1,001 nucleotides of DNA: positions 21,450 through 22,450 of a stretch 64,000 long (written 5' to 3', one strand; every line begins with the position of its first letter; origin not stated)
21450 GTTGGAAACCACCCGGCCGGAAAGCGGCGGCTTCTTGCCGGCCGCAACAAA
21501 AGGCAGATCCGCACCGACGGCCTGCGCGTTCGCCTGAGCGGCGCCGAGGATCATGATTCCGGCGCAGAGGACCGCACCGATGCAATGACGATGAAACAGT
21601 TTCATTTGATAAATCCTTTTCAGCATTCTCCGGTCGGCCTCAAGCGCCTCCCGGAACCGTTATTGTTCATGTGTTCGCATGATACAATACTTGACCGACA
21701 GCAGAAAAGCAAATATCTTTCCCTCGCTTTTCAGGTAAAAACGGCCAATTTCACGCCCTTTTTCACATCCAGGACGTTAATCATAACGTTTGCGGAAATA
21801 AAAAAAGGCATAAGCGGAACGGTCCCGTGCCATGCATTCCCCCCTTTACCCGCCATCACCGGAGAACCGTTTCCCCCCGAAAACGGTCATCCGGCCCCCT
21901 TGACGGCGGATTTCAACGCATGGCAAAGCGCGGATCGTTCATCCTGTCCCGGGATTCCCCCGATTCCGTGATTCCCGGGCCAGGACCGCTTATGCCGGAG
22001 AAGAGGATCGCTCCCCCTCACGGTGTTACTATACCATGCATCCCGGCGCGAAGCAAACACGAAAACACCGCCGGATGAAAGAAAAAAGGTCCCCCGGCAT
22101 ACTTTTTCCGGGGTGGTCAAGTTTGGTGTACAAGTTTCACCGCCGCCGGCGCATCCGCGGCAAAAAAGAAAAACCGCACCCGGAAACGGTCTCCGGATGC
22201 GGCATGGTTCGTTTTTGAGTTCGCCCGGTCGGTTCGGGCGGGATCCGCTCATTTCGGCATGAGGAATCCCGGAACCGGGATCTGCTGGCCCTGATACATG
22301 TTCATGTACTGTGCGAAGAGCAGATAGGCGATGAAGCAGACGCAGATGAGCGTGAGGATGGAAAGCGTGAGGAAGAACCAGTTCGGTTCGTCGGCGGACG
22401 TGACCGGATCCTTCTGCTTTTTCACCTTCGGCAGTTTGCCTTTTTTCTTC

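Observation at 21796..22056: Self-contained, heavily structured ~225-nt RNA candidate in the largest non-coding gap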

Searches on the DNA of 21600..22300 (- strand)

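Call 4: search_rna_families(source=window, start=21600, end=22300, threshold=evalue, max_evalue=10, show_alignments=3)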
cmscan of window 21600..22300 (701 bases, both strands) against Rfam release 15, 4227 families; matches with E-value up to 10: 8.
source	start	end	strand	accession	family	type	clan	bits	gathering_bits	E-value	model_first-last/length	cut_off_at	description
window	22162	22240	-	RF04312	trpB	Cis-reg;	-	22.7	59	1.1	1-107/107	no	trpB ncRNA motif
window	22163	22254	-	RF02892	SR6_antitoxin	Gene; antisense;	-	20.1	55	0.88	1-104/104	no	Bacillus SR6 antitoxin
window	22157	22244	-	RF01620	ceN125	Gene; snRNA; snoRNA; HACA-box;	-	16.3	60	0.92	1-136/136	no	Nematode snoRNA ceN125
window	21937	22026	-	RF00371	sroE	Gene; sRNA;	-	16.2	51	0.75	1-92/92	no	sroE RNA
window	21700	21729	-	RF01648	ceN65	Gene; snRNA; snoRNA; CD-box;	-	13.9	48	5.8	1-65/65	no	Caenorhabditis snoRNA ceN65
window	22252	22296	+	RF01120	sR33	Gene; snRNA; snoRNA; CD-box;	-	12.8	37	6.6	1-55/55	no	Small nucleolar RNA sR33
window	21871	21953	-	RF02172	RFPL3-AS1_2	Gene; lncRNA;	-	10.9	40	4.5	1-71/71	no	RFPL3 antisense RNA 1 conserved region 2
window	21973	22016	-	RF03108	Methylosinus-1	Gene; sRNA;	-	10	145.1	8.3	1-214/214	no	Methylosinus-1 RNA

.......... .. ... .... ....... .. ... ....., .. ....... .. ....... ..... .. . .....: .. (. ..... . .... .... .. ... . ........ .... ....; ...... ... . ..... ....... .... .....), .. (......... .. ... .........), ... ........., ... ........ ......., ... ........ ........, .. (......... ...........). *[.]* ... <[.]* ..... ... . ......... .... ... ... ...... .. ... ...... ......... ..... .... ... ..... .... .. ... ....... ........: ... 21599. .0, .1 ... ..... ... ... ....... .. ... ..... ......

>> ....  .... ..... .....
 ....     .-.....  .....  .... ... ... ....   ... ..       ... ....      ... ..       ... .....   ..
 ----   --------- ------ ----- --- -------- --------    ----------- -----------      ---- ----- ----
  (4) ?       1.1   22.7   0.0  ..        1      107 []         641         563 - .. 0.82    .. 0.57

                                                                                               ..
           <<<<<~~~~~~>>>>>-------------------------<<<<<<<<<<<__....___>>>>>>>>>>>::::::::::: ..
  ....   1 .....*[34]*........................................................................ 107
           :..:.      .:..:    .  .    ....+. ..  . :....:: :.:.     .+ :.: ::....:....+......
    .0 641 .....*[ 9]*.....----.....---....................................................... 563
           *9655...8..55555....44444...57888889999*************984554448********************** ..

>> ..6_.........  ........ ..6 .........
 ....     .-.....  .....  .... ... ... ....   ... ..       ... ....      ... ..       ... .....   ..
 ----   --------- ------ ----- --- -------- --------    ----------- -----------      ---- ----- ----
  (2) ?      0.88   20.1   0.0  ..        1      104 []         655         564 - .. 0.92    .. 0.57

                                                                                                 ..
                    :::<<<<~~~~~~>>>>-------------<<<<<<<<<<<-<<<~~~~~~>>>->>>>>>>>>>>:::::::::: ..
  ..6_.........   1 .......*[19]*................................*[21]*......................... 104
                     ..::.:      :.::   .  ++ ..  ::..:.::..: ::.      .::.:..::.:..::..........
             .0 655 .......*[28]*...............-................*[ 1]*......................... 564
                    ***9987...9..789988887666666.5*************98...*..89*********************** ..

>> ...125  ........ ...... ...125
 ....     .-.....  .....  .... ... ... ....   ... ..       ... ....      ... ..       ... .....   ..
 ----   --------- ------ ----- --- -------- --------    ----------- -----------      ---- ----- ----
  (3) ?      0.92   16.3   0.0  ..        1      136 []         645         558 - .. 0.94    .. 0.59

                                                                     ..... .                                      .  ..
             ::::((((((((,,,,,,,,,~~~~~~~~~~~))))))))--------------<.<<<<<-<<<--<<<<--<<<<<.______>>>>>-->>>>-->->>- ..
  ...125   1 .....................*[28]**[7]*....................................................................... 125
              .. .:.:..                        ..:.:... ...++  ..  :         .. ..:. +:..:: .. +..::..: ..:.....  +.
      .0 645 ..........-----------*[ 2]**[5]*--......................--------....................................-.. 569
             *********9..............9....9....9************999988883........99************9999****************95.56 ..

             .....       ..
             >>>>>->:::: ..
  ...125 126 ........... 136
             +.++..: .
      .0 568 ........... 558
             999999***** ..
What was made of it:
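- On Any Rfam 15 family: In 21600-22300 at E<=10 there were only chance-level hits: sroE at 16 bits against a threshold of 51, and Methylosinus-1 at 10 bits against 145 (call 4).
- On 6S RNA: There is no 6S hit at E<=10 (call 4).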

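Call 33: build_rna_model(alignment_id=A3)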
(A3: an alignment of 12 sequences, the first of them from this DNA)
Model R1 built from alignment A3 (12 sequences, 238 columns); structure: RNAalifold consensus.
model positions 234; base pairs 65; branch points 2; effective number of sequences 1.02; information 0.59 bits per position. Calibrated on 0.2 Mb of random sequence (short: E-values are rough).
structure used (alignment columns):
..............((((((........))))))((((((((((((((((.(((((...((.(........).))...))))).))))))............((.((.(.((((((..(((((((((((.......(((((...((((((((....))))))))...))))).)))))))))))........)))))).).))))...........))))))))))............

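Call 34: search_with_rna_model(model_id=R1, sources=[window, L006, L007, L010, L011, L012, L013, L014, L015, L016, L017, L018, L019, L020, L021, L022, L023, L024, L025, L026, L027, L028, L029, L030, L031, L032, L033, L034, L035, L036, L037, L038, L039, L040, L041, L042, L043, L044, L045], max_evalue=10)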
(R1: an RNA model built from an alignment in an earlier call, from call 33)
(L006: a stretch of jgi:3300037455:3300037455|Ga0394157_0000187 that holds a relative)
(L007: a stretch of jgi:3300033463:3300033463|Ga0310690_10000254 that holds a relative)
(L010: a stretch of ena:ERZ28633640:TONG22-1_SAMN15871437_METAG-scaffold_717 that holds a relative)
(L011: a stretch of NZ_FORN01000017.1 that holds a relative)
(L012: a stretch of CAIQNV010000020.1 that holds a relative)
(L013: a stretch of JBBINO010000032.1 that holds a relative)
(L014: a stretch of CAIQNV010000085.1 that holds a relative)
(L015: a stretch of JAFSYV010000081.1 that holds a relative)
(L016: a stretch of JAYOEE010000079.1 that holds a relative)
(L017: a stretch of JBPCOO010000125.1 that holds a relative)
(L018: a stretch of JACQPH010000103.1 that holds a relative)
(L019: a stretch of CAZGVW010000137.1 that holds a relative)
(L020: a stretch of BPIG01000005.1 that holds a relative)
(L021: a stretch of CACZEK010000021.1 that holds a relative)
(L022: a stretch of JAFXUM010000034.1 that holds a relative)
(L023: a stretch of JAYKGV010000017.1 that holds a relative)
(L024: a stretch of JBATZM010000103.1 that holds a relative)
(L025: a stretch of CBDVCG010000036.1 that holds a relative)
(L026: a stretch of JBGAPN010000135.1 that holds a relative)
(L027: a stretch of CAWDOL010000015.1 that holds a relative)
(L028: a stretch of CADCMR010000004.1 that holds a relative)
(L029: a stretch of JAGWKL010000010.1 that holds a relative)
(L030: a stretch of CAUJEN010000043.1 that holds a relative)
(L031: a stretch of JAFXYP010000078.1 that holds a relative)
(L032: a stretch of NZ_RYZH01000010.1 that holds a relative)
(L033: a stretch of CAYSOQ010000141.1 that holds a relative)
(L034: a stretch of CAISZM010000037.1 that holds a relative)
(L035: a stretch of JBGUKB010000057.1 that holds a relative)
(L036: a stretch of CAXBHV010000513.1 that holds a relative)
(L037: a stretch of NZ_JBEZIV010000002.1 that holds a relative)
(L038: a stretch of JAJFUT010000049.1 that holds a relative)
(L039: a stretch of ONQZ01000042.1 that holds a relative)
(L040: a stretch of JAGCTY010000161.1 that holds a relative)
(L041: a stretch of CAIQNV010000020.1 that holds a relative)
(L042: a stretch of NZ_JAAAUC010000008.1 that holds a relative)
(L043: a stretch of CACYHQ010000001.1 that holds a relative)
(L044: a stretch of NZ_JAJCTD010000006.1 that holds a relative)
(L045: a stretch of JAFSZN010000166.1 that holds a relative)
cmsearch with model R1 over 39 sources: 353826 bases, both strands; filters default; matches with E-value up to 10: 42.
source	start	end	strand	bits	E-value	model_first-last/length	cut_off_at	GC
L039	5067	5300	+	280.9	1e-67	1-234/234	no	0.61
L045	2560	2791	+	278.5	4e-67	1-234/234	no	0.61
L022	2622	2854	+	273.8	5.9e-66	1-234/234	no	0.63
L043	432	665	-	272.2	1.5e-65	1-234/234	no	0.59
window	21796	22027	-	262.9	3e-63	1-234/234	no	0.59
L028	4896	5128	+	258.4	4e-62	1-234/234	no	0.61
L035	6725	6958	-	257.3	7.3e-62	1-234/234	no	0.62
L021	6073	6303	-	256.1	1.4e-61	1-234/234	no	0.62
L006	3591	3822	+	255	2.8e-61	1-234/234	no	0.6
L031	2670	2898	+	237.8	4.9e-57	1-234/234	no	0.6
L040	5460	5684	+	234.2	3.8e-56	1-234/234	no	0.6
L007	3429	3653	+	214.2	3.3e-51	1-234/234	no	0.56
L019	2114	2162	+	21.5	0.0017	125-172/234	no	0.76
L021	6216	6261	+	20.6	0.0028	42-87/234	no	0.67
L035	6871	6914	+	19.8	0.0043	43-86/234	no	0.61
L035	6771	6852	+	18.9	0.0075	111-192/234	no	0.7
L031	2712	2755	-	18.6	0.0088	43-86/234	no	0.66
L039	5180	5247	-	15.5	0.053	116-183/234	no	0.65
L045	2671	2738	-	15.1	0.064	116-183/234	no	0.69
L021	6120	6199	+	13.3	0.18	112-191/234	no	0.65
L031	2403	2473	+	13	0.22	1-234/234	no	0.63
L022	2735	2802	-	12.4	0.3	116-183/234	no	0.71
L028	5009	5076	-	12.4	0.3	116-183/234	no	0.69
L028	4665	4730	+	12.3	0.31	1-234/234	no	0.56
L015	5053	5184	+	12.3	0.32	1-234/234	no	0.56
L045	2138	2228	-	11.9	0.39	1-234/234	no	0.53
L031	5909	5991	+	11.6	0.48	1-234/234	no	0.57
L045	2373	2428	+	10.9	0.71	1-234/234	no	0.55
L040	5588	5623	-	10.7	0.79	134-169/234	no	0.61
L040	1884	1950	-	10.6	0.83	1-234/234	no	0.7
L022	2168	2258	-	9.5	1.6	1-234/234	no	0.53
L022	2398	2457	+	9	2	1-234/234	no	0.52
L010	981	1033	-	7.7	4.4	1-234/234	no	0.7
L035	7291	7381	+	7.2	5.7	1-234/234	no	0.54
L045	7207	7224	+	7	6.6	143-160/234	no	0.89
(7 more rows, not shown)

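Call 39: search_with_rna_model(model_id=R1, sources=[L046, L047, L048, L049, L050, L051, L052, L053, L054, L055, L056, L057, L058, L059, L060, L061, L062, L063, L064, L065, L066, L067, L068, L069, L070, L071, L072, L073, L074, L075, L076, L077, L078, L079, L080, L081, L082, L083, L084, L085, L086, L087, L088, L089, L090, L091, L092, L093, L094, L095, L096, L097, L098, L099, L100, L101, L102, L103, L104, L105, L106, L107, L108, L109, L110, L111, L112, L113, L114, L115, L116, L117, L118, L119, L120, L121, L122, L123, L124, L125, L126, L127, L128, L129, L130, L131, L132, L133, L134, L135, L136, L137, L138, L139, L140, L141, L142, L143, L144, L145], max_evalue=0.1)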
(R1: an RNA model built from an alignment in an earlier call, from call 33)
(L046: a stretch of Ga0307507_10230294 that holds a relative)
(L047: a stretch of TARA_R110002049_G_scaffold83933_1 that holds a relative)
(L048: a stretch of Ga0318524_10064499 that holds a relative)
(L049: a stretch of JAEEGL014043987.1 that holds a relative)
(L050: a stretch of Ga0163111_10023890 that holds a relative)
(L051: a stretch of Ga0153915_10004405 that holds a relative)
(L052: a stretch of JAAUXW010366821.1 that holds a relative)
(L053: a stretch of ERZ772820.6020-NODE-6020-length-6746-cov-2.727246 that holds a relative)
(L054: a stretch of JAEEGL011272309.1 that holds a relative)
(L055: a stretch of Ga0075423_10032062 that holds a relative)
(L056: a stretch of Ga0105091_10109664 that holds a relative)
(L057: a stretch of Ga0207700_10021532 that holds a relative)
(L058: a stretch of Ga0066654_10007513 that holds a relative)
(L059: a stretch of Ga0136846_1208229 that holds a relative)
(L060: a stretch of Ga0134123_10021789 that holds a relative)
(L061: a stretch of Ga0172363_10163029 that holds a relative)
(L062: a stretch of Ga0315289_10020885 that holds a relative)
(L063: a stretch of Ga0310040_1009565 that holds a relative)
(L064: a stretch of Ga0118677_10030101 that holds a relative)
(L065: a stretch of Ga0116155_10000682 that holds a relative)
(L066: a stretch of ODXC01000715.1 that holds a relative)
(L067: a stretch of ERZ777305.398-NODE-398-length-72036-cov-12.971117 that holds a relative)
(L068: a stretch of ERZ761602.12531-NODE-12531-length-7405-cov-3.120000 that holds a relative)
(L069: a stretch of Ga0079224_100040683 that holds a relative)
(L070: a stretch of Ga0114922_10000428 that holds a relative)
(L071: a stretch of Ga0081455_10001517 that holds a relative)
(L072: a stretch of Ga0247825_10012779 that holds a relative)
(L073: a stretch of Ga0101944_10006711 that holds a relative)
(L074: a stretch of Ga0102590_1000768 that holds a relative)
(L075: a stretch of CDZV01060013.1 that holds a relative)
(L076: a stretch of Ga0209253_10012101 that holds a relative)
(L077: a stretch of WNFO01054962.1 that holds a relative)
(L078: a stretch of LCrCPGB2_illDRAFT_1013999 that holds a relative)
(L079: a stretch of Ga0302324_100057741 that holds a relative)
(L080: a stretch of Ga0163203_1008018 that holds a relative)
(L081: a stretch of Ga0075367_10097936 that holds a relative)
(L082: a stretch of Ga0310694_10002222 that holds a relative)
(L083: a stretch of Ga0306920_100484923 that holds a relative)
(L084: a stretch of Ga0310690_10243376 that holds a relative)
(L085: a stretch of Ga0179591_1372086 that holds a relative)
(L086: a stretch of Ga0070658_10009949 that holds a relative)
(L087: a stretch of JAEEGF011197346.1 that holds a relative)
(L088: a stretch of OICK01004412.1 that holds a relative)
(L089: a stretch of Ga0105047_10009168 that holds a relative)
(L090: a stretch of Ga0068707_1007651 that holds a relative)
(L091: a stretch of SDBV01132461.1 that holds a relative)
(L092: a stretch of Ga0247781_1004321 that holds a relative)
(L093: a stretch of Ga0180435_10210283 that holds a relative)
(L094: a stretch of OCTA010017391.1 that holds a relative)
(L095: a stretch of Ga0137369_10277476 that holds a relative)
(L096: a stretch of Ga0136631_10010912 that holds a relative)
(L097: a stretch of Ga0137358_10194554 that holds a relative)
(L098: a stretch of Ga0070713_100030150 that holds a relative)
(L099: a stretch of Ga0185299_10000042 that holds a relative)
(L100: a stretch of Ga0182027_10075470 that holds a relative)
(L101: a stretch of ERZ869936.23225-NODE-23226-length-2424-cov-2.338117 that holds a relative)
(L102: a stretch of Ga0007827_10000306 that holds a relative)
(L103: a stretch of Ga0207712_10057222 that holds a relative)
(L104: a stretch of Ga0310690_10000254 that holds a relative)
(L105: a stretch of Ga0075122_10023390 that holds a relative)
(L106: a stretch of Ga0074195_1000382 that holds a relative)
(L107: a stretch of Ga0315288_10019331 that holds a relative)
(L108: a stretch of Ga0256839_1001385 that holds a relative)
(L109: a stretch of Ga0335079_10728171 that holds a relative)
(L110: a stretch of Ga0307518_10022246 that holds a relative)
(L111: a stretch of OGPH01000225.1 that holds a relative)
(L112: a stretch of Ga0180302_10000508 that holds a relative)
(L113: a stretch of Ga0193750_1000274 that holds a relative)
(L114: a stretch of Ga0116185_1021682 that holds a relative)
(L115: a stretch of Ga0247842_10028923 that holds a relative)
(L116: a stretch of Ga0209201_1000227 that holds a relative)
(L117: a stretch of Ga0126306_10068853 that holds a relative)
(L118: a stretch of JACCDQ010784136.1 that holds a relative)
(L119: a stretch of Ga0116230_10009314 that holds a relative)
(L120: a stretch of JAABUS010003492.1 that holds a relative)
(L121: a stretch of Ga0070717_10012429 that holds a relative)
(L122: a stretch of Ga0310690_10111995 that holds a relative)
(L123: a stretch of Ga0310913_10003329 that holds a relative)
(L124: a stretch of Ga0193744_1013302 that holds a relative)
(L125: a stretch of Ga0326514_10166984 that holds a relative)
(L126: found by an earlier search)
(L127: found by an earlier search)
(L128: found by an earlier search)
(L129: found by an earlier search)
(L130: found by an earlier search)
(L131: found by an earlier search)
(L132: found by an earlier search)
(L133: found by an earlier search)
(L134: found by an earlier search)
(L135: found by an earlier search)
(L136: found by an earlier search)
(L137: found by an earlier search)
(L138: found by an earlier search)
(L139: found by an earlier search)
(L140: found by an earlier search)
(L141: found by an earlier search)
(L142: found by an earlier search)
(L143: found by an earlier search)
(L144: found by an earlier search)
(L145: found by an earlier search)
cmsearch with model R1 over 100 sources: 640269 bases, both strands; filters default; matches with E-value up to 0.1: 3.
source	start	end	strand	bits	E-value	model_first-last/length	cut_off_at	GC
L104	7294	7518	+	214.2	6e-51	1-234/234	no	0.56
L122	1967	2190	+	183.9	2e-43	1-234/234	no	0.6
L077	549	682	-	22.9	0.0014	1-234/234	no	0.46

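Call 40: search_with_rna_model(model_id=R1, sources=[L146, L147, L148, L149, L150, L151, L152, L153, L154, L155, L156, L157, L158, L159, L160, L161, L162, L163, L164, L165], max_evalue=0.1)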
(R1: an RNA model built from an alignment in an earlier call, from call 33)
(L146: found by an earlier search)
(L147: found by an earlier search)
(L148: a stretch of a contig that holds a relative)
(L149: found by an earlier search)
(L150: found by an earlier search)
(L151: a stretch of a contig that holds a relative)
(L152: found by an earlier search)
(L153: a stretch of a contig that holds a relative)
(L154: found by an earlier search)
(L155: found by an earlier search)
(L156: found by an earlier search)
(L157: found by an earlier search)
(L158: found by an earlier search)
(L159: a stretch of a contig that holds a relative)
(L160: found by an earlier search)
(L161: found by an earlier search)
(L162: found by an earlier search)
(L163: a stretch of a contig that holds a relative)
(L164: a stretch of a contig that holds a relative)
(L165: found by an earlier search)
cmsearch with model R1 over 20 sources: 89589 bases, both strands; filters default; matches with E-value up to 0.1: 6.
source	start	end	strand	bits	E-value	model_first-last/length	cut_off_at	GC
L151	4926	4943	-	13.7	0.037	57-74/234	no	0.56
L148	4609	4640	+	12.6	0.07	48-81/234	no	0.69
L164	637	655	+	12.4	0.078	57-75/234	no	0.53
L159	1496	1514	-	12.4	0.078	57-75/234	no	0.63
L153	841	857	-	12.3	0.079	57-73/234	no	0.59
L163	923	939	-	12.3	0.079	57-73/234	no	0.59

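Call 44: search_with_rna_model(model_id=R1, sources=[L166, L167, L168, L169, L173, L122, L010], max_evalue=1, filters=off)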
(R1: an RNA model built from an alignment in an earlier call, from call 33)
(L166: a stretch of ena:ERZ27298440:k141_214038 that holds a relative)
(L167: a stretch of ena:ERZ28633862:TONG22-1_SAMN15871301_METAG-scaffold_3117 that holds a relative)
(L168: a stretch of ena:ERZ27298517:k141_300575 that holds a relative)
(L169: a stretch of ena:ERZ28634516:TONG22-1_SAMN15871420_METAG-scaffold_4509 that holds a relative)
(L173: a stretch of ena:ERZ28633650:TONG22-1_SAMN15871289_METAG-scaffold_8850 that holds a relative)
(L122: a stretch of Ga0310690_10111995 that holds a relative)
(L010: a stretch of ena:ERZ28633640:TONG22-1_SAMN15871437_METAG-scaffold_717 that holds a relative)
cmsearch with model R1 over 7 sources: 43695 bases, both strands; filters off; matches with E-value up to 1: 17.
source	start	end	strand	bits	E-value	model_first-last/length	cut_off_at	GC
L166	2425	2649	+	210.7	3.1e-51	1-234/234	no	0.59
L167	2425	2649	+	210.7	3.1e-51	1-234/234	no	0.59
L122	1967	2190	+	183.8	1.4e-44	1-234/234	no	0.6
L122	1728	1791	+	14.2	0.014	1-234/234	no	0.61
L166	2466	2508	-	12.4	0.038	43-86/234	no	0.63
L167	2466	2508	-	12.4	0.038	43-86/234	no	0.63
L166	2009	2091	-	11.6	0.058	1-234/234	no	0.59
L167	2009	2091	-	11.6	0.058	1-234/234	no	0.59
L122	1471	1561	-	8.8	0.3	1-234/234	no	0.57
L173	1630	1716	+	8.6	0.33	1-234/234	no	0.56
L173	4484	4546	+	8.1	0.43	1-234/234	no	0.56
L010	981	1033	-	7.7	0.55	1-234/234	no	0.7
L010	9282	9417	+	7.2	0.71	1-234/234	no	0.65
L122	1823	1855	-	6.7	0.94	47-82/234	no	0.73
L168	4178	4247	-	6.7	0.94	1-234/234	no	0.46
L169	3025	3094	-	6.7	0.94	1-234/234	no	0.46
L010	3866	3915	+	6.7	0.97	1-234/234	no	0.54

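Call 45: search_with_rna_model(model_id=R1, sources=[window, L003, L006, L007, L022, L028, L031, L035, L039, L040, L043, L045, L122, L166], max_evalue=1e-20, make_alignment=true)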
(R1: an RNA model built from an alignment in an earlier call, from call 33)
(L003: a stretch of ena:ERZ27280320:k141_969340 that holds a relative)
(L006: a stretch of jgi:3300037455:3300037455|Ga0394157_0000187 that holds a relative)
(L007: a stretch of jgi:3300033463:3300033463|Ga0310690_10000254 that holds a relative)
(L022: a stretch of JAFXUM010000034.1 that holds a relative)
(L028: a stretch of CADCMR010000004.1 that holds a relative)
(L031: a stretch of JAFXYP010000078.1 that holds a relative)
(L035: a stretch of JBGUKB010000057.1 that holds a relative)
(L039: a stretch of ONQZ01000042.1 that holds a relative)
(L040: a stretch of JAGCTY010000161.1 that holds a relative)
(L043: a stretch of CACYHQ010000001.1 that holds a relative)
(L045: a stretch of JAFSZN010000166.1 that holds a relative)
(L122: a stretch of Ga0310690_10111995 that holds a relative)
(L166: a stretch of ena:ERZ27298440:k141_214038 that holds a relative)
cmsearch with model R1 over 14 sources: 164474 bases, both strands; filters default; matches with E-value up to 1e-20: 14.
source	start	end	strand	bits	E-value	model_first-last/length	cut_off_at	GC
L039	5067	5300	+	280.9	4.8e-68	1-234/234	no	0.61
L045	2560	2791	+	278.5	1.9e-67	1-234/234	no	0.61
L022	2622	2854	+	273.8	2.7e-66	1-234/234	no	0.63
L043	432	665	-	272.2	7e-66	1-234/234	no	0.59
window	21796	22027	-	262.9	1.4e-63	1-234/234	no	0.59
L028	4896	5128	+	258.4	1.9e-62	1-234/234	no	0.61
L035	6725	6958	-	257.3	3.4e-62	1-234/234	no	0.62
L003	1050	1280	+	256.1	6.6e-62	1-234/234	no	0.62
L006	3591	3822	+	255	1.3e-61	1-234/234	no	0.6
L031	2670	2898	+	237.8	2.3e-57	1-234/234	no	0.6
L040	5460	5684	+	234.2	1.8e-56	1-234/234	no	0.6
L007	3429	3653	+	214.2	1.5e-51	1-234/234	no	0.56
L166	2425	2649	+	210.8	1.1e-50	1-234/234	no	0.59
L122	1967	2190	+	183.9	5.1e-44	1-234/234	no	0.6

Alignment A4: 14 matches aligned to the model, 238 columns, each read 5' to 3' on its own strand. Consensus structure (alignment columns), stored with it:
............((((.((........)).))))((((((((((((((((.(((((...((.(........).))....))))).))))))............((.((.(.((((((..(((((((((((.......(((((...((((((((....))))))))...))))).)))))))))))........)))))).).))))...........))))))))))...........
